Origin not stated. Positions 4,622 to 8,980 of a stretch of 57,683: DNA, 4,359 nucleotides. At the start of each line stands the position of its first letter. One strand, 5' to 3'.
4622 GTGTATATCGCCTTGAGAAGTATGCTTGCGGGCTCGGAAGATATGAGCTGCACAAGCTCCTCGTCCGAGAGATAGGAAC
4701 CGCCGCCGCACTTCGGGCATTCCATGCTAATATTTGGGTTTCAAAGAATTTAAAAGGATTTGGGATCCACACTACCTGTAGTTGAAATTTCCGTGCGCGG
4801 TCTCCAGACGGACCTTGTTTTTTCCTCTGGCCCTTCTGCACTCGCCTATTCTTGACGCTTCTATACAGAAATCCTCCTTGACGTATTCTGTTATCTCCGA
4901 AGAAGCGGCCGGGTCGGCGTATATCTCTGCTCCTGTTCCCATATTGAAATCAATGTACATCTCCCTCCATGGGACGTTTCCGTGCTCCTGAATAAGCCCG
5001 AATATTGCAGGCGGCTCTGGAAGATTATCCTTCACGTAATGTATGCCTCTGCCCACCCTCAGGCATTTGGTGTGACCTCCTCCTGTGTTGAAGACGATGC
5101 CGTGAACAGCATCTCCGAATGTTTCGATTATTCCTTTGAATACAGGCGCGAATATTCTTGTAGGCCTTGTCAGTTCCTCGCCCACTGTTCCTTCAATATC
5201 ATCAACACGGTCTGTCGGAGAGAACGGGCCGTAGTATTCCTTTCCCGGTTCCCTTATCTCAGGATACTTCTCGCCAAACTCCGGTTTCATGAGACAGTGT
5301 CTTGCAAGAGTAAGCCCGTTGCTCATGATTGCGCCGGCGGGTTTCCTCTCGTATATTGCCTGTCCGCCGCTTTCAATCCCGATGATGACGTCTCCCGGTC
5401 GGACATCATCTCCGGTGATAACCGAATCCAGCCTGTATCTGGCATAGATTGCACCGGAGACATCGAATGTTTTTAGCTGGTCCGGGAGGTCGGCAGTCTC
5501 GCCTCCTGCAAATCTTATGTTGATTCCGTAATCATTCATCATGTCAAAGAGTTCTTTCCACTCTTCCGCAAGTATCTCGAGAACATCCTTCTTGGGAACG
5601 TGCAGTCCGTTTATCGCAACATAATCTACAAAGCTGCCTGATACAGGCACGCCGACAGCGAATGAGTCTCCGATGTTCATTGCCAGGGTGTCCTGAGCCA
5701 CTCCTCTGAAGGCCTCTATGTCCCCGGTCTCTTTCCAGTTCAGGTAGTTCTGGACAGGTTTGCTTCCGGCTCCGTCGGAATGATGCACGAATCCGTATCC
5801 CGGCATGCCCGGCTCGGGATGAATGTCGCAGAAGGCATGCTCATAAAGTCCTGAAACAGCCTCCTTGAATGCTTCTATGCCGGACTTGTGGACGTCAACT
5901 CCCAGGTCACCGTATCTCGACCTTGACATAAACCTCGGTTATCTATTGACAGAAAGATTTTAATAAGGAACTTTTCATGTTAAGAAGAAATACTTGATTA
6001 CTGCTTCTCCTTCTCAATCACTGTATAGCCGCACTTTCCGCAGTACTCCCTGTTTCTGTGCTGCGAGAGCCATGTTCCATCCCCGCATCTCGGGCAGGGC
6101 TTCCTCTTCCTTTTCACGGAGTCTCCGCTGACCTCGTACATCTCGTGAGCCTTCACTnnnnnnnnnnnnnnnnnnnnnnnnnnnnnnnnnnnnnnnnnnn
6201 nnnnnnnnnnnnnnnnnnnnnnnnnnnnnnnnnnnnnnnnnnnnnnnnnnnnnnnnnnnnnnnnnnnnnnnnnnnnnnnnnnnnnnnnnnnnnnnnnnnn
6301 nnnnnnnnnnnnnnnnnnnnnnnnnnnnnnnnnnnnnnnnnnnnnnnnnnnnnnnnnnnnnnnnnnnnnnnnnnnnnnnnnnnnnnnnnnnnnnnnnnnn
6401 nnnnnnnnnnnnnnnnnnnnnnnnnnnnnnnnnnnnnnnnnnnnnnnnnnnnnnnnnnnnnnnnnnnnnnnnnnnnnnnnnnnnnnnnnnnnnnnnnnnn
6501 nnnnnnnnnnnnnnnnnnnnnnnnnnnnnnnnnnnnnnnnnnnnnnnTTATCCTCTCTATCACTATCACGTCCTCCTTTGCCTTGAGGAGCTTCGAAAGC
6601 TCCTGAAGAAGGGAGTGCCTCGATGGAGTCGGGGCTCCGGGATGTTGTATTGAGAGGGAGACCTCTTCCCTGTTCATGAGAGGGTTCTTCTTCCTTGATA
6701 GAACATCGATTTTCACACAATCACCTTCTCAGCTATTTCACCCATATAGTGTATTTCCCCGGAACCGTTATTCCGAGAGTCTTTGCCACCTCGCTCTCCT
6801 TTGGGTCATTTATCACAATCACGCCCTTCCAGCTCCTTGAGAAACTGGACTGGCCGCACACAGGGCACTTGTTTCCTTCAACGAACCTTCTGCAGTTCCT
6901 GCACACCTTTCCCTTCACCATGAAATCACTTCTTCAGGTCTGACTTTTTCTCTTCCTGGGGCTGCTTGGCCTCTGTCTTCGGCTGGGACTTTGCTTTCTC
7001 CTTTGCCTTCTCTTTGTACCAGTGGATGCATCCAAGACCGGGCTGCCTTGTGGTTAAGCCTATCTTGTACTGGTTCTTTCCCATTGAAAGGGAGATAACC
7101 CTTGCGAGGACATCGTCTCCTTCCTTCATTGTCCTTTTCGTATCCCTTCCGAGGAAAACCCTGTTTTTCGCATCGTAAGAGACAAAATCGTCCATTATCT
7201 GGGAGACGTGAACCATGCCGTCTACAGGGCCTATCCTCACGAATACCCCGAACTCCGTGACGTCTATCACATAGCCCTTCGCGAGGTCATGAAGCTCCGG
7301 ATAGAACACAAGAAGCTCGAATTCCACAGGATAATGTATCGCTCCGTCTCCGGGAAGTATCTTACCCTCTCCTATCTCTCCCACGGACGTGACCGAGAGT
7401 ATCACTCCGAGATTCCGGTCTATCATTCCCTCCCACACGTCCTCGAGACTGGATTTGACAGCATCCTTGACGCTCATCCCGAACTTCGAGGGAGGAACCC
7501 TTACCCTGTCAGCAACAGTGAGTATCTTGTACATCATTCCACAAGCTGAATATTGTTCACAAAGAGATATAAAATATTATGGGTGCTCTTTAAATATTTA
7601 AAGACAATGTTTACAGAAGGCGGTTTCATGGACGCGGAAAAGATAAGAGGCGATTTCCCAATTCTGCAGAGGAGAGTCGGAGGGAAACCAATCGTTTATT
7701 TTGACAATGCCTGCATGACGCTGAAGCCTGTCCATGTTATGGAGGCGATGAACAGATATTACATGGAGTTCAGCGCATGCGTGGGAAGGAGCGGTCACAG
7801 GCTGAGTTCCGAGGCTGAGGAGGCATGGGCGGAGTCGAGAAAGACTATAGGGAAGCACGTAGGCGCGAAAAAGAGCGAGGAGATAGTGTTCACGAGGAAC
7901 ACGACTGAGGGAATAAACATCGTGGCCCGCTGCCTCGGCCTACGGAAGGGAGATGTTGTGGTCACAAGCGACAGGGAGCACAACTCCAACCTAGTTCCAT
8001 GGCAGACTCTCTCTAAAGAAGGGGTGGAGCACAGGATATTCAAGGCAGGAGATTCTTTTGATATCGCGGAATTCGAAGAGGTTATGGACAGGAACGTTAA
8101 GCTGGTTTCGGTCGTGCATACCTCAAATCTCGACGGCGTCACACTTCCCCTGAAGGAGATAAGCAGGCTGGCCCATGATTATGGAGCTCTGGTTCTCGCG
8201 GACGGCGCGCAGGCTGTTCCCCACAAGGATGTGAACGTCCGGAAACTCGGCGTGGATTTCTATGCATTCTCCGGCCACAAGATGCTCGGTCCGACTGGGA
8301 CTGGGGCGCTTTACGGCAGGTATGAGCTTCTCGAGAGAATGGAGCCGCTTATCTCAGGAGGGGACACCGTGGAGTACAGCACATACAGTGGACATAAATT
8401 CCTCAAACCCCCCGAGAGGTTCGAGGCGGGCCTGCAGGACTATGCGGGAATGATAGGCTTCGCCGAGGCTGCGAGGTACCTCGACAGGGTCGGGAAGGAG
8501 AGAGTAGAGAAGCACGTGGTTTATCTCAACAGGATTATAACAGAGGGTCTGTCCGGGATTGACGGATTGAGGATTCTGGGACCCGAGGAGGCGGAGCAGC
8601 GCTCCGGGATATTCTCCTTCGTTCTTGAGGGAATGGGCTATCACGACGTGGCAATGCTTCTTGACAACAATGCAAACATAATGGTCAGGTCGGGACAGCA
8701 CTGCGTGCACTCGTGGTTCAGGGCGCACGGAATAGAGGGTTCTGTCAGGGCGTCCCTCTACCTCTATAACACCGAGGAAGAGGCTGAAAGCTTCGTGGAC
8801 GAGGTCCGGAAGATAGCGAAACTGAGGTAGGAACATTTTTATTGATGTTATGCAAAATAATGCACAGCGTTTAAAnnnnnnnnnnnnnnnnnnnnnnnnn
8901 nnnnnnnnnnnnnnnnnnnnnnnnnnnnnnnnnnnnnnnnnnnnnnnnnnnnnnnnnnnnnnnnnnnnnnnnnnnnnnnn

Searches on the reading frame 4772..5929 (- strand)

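Call 79: search_protein_families(library=pfam, proteins=[window:4772-5929:-], max_evalue=0.0001)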
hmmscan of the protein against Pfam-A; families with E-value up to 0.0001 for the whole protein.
window:4772-5929:- (385 aa): 1 family
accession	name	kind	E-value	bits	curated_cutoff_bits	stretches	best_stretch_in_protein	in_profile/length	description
PF00586.29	AIRS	-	4.2e-05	24.4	24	0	45-161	13-108/112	AIR synthase related protein, N-terminal domain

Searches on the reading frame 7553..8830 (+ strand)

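Call 79: search_protein_families(library=pfam, proteins=[window:7553-8830:+], max_evalue=0.0001)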
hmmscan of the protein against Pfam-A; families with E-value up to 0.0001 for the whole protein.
window:7553-8830:+ (425 aa): 3 families
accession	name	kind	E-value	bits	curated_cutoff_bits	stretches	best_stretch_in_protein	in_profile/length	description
PF00266.25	Aminotran_5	-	2.2e-114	382.7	21.5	1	48-413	1-370/371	Aminotransferase class-V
PF00155.27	Aminotran_1_2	-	2e-06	27.7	19.7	1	61-219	21-187/361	Aminotransferase class I and II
PF01041.23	DegT_DnrJ_EryC1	-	1.6e-05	24.8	19.8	1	109-245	40-176/360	DegT/DnrJ/EryC1/StrS aminotransferase family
